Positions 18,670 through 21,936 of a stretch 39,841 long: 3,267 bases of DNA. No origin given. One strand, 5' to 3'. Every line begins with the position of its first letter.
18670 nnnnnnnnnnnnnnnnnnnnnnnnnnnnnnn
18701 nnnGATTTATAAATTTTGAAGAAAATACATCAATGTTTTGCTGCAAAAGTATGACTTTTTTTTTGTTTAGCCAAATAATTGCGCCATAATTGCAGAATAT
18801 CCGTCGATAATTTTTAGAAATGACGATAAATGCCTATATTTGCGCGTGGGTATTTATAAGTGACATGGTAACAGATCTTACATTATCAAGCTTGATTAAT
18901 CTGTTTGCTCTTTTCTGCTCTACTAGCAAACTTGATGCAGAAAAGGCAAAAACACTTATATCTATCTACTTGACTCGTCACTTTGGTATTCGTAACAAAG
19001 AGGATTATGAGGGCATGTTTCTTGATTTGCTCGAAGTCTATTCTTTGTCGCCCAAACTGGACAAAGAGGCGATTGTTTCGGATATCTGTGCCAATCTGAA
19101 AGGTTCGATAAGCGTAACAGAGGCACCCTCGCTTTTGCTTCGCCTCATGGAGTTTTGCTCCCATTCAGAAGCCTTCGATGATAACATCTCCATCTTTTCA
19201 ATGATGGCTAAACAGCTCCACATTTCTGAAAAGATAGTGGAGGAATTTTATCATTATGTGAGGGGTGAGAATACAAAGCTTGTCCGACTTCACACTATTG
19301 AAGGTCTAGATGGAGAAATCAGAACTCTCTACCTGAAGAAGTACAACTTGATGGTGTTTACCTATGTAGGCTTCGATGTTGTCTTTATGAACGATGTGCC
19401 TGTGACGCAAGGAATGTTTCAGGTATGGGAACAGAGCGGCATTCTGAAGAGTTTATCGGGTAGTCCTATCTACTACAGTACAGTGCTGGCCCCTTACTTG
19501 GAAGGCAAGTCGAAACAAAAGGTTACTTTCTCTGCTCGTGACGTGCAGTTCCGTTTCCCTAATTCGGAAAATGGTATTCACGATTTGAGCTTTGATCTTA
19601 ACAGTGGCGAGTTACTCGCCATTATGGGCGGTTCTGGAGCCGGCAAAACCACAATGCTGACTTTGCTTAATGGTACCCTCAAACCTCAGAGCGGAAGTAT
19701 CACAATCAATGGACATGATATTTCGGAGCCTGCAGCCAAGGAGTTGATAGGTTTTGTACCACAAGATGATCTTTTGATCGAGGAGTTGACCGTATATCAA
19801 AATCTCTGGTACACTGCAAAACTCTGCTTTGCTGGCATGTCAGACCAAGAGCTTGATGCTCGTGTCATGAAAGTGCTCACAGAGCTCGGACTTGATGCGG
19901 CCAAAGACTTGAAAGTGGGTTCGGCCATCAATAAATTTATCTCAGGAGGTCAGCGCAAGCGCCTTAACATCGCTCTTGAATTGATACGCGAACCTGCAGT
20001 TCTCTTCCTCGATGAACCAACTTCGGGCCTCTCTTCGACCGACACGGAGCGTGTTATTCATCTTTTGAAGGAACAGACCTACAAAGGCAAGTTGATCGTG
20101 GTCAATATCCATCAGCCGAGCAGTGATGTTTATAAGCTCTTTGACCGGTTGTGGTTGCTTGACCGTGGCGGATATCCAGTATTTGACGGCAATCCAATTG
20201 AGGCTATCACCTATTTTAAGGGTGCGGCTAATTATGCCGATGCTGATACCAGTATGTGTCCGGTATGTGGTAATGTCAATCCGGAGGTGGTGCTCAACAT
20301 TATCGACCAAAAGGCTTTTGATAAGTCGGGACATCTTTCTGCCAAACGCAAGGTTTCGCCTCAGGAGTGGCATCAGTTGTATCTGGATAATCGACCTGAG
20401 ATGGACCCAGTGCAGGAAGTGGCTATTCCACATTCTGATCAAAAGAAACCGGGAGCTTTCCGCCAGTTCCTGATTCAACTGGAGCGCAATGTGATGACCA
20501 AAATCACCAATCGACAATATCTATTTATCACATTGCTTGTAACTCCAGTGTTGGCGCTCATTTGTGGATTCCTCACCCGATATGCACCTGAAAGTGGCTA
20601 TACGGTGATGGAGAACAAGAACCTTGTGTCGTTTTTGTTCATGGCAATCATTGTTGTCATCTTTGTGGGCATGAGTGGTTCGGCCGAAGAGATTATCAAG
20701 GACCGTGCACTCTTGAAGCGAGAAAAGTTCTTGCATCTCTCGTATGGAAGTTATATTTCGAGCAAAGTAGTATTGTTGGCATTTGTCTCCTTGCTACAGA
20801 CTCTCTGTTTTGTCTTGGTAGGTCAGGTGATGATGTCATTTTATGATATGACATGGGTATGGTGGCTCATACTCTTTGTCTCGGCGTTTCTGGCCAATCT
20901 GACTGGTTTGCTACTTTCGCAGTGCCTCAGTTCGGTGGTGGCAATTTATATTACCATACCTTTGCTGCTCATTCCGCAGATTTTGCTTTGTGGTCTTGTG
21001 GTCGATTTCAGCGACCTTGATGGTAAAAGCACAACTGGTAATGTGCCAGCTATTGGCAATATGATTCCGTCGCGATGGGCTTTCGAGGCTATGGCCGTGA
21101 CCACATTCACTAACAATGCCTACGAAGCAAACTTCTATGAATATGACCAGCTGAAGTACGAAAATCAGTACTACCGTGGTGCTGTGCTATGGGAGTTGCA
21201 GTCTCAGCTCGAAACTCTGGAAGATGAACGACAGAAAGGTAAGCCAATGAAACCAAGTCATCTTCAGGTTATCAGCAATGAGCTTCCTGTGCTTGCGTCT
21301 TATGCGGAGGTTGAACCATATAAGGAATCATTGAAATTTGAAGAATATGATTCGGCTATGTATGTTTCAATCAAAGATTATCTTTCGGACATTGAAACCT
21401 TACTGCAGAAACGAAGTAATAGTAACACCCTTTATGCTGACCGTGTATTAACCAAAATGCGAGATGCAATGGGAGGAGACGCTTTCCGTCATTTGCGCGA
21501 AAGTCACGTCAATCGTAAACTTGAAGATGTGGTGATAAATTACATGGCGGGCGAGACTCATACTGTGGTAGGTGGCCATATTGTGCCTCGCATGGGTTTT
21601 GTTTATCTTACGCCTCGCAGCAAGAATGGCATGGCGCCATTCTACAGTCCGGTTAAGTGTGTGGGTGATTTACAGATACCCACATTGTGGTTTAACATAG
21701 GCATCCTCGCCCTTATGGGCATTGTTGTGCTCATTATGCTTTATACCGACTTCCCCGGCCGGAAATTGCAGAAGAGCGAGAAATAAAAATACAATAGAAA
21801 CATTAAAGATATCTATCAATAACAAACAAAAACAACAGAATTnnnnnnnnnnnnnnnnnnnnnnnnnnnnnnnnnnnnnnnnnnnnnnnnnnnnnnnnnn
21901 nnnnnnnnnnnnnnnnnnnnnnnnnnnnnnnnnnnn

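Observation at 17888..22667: Three-gene module: an ABCG-like transporter bracketed by two paralogous lipoproteins of unknown family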

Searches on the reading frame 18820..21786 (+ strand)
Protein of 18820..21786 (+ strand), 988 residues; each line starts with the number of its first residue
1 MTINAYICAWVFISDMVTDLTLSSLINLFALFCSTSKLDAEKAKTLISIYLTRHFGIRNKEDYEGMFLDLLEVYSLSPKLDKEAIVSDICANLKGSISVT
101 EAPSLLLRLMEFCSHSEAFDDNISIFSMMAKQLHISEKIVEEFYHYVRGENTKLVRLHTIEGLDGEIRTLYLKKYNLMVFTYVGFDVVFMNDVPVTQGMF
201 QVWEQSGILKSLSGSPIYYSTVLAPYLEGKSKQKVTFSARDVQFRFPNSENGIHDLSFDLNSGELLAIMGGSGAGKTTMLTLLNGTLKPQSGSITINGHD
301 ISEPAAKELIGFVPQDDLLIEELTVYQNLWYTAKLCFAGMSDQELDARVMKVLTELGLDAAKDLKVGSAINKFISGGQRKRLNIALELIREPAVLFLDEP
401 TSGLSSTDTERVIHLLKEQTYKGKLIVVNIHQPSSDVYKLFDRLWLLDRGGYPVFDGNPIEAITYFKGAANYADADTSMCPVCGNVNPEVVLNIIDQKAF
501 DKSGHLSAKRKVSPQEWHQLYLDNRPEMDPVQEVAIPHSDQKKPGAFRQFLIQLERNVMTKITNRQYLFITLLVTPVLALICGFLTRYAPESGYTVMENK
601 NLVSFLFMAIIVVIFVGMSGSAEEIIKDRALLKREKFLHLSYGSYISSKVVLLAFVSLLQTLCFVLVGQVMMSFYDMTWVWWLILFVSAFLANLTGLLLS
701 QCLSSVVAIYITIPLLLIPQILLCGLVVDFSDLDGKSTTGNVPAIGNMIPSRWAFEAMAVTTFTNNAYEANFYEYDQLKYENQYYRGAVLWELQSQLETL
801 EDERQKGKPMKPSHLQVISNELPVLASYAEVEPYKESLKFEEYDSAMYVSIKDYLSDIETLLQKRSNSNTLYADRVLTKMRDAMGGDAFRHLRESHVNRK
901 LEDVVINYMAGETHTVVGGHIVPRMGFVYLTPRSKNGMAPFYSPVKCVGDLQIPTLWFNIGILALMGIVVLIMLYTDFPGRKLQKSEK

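Call 4: search_protein_families(library=pfam, proteins=[window:18820-21786:+], max_evalue=1)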
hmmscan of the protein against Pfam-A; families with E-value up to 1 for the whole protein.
window:18820-21786:+ (988 aa): 12 families
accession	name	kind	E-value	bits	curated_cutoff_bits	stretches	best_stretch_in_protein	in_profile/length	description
PF00005.33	ABC_tran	-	4.5e-34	118.4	25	1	254-402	2-137/137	ABC transporter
PF01061.29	ABC2_membrane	-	2.7e-18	66.7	26.9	1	548-761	1-209/211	ABC-2 type transporter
PF19055.6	ABC2_membrane_7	-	5.7e-05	22.6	22.7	1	431-468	1-38/410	ABC-2 type transporter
PF13304.12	AAA_21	-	0.00028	21.5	27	1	377-427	241-295/304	AAA domain, putative AbiEii toxin, Type IV TA system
PF03193.22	RsgA_GTPase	-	0.0036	17.6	30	1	243-294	85-137/174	RsgA GTPase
PF02463.25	SMC_N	-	0.015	15.2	40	1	338-433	135-200/220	RecF/RecN/SMC N terminal domain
PF22494.2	choice_anch_I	-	0.038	13.3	32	0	720-782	232-294/489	Choice-of-anchor I domain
PF13604.12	AAA_30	-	0.042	14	27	1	262-309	16-62/191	AAA domain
PF06414.18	Zeta_toxin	-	0.061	13.2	22.3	1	268-300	21-53/199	Zeta toxin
PF13401.12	AAA_22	-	0.09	13.5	27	1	264-299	6-33/130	AAA domain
PF13555.12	AAA_29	-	0.11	12.7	27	1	254-284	15-43/61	P-loop containing region of AAA domain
PF13476.12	AAA_23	-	0.41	11.7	27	1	254-287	11-43/201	AAA domain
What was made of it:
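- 19540..20244 (+): ABC nucleotide-binding domain (residues 226-460). Walker A, signature, Walker B and H-loop motifs are intact. PF00005 at E=4.5e-34 (call 4).
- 20500..21114 (+): ABC-2 / ABCG-type membrane domain: TM1-TM5 plus the re-entrant region (residues 546-750). PF01061 at E=2.7e-18 (call 4).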

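Call 5: search_protein_families(library=ncbifam, proteins=[window:18820-21786:+], max_evalue=1)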
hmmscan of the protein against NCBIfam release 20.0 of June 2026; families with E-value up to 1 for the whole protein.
window:18820-21786:+ (988 aa): 191 families (the best 25 are shown)
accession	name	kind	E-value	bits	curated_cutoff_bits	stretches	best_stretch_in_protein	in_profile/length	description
TIGR00955.1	3a01204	subfamily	1.2e-75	255.4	736.35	1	245-731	35-525/617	pigment precursor permease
TIGR00956.1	3a01205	subfamily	8.9e-44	149.5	1959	2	260-458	786-987/1394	pleiotropic drug resistance family protein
TIGR01188.1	drrA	subfamily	1.6e-38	132.7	312.45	1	252-450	8-200/302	daunorubicin resistance ABC transporter, ATP-binding protein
TIGR02673.1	FtsE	equivalog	2.5e-34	118.8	264.85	1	240-433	5-197/214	cell division ATP-binding protein FtsE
TIGR03375.1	type_I_sec_LssB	subfamily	2.5e-34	118.6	693.1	1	234-457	463-683/696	type I secretion system permease/ATPase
TIGR03864.1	PQQ_ABC_ATP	hypoth_equivalog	1.7e-32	112.7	302.25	1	239-429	4-188/236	ABC transporter, ATP-binding subunit, PQQ-dependent alcohol dehydrogenase system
TIGR02857.1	CydD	equivalog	2.7e-32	112.4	435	1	232-435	317-519/529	thiol reductant ABC exporter subunit CydD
TIGR04521.1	ECF_ATPase_2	equivalog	5.2e-32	111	330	1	246-463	14-233/279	energy-coupling factor transporter ATPase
TIGR02868.1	CydC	equivalog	5.6e-32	111.1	329.05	1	229-432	327-529/530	thiol reductant ABC exporter subunit CydC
NF033858.1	ABC2_perm_RbbA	equivalog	9.3e-32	109.8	1050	2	224-425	254-449/909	ribosome-associated ATPase/putative transporter RbbA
TIGR03608.1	L_ocin_972_ABC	subfamily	1.2e-30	106.5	254.85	1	251-434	12-195/206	putative bacteriocin export ABC transporter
TIGR02315.1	ABC_phnC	equivalog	5.8e-30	104.5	266.1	1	240-459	5-230/243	phosphonate ABC transporter ATP-binding protein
NF040840.2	tungstate_WtpC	equivalog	5.2e-29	101.6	440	1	252-450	15-207/347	tungstate ABC transporter ATP-binding protein WtpC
NF010060.0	PRK13537.1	equivalog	7.5e-29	100.6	521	1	237-463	16-234/314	nodulation factor ABC transporter ATP-binding protein NodI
TIGR02982.1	heterocyst_DevA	subfamily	2.4e-28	99.2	295.8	1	253-450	21-217/220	ABC exporter ATP-binding subunit, DevA family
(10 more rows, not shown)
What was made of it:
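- Closest known: Eukaryotic ABCG half-transporters. Different: The score against the ABCG-type NCBIfam model TIGR00955 (255 bits) is far below its cut-off of 736 (call 5).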

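Call 33: search_solved_structures(query=window:18865-21786:+, max_evalue=1e-20, show_alignments=1)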
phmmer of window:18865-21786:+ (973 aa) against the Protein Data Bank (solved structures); distinct sequences matched with E-value up to 1e-20: 106 (the best 60 are shown).
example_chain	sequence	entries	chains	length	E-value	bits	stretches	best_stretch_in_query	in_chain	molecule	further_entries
7w01_A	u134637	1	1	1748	3.3e-46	161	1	229-435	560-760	Phospholipid-transporting ATPase ABCA3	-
7w02_A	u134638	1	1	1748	2.3e-45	158.3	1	229-435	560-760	Phospholipid-transporting ATPase ABCA3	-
7p03_A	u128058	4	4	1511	1.4e-42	149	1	242-448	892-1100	Pleiotropic ABC efflux transporter of multiple drugs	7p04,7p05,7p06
9s2c_A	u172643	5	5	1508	2e-42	148.5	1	244-446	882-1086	Pleiotropic ABC efflux transporter of multiple drugs CDR1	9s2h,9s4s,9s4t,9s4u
8edw_A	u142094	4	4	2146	7.1e-41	143.4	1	222-472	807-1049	Phospholipid-transporting ATPase ABCA7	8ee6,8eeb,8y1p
6eti_A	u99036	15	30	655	1.1e-40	142.8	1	250-716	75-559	ATP-binding cassette sub-family G member 2 | Broad substrate specificity ATP-binding cassette transporter ABCG2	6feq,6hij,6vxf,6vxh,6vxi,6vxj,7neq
5nj3_A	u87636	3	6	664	1.1e-40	142.7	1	250-716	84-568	ATP-binding cassette sub-family G member 2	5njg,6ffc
7oj8_A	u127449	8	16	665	1.1e-40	142.7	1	250-716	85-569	Broad substrate specificity ATP-binding cassette transporter ABCG2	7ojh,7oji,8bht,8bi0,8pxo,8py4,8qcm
6hbu_A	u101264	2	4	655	2.8e-40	141.4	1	250-716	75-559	ATP-binding cassette sub-family G member 2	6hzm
6hco_A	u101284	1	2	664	2.8e-40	141.4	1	250-716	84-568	ATP-binding cassette sub-family G member 2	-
8eop_A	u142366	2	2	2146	4.8e-40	140.6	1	222-472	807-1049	Phospholipid-transporting ATPase ABCA7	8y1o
7r8c_A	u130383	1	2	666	5.4e-40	140.5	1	240-717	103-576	Isoform 4 of ATP-binding cassette sub-family G member 1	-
8wtm_A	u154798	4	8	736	6.3e-40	140.3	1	232-457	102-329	ABC transporter G family member 16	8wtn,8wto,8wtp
7r8d_A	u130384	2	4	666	1.4e-39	139.1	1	240-717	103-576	Isoform 4 of ATP-binding cassette sub-family G member 1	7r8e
7oz1_A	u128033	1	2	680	1.5e-39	139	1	240-717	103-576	Isoform 4 of ATP-binding cassette sub-family G member 1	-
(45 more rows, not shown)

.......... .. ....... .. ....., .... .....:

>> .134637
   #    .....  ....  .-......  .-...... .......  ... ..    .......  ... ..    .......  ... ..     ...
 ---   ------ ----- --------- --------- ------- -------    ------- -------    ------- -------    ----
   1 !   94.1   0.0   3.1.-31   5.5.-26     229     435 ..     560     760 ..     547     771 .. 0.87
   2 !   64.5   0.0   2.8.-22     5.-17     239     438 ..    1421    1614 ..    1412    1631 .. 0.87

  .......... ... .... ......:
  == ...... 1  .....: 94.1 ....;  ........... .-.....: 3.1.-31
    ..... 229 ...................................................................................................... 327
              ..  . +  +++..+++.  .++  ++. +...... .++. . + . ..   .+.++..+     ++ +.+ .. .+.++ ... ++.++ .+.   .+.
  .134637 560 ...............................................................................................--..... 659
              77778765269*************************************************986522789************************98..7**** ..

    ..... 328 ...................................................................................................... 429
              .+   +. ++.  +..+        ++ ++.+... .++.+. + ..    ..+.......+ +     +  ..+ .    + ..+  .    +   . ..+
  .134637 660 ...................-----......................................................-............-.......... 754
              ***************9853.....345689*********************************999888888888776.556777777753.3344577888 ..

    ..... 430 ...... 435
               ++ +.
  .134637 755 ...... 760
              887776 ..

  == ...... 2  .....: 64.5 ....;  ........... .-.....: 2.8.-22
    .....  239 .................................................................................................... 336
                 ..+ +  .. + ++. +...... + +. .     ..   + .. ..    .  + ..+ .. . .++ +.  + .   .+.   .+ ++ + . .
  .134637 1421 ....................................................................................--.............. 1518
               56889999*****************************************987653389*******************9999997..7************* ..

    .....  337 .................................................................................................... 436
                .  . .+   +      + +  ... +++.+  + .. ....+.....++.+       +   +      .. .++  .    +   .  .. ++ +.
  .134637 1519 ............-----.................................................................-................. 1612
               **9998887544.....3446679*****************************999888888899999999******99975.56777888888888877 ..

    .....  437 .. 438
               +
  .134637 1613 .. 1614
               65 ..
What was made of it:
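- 20500..21114 (+): Aligns to the TMD of ABCG2 and ABCG1 (call 33).
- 21115..21669 (+): Periplasmic insert of about 185 aa between the re-entrant region and TM6 (residues 751-935). It is the candidate docking site for the lipoprotein. The outside topology is inferred from homology to ABCG EL3 (call 33).
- On ABC-2 / ABCG-type (type V) ABC exporter: Alignment to ABCG2 and ABCG1 covers query residues 240-717 (call 33).
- Closest known: Eukaryotic ABCG half-transporters. Same: Sequence alignment through both the NBD and the TMD to ABCG2 and ABCG1 (E about 1e-40, call 33).
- Checked: It is a fused NBD-TMD protein that aligns through both the NBD and the TMD to ABCG2 and ABCG1 (call 33).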
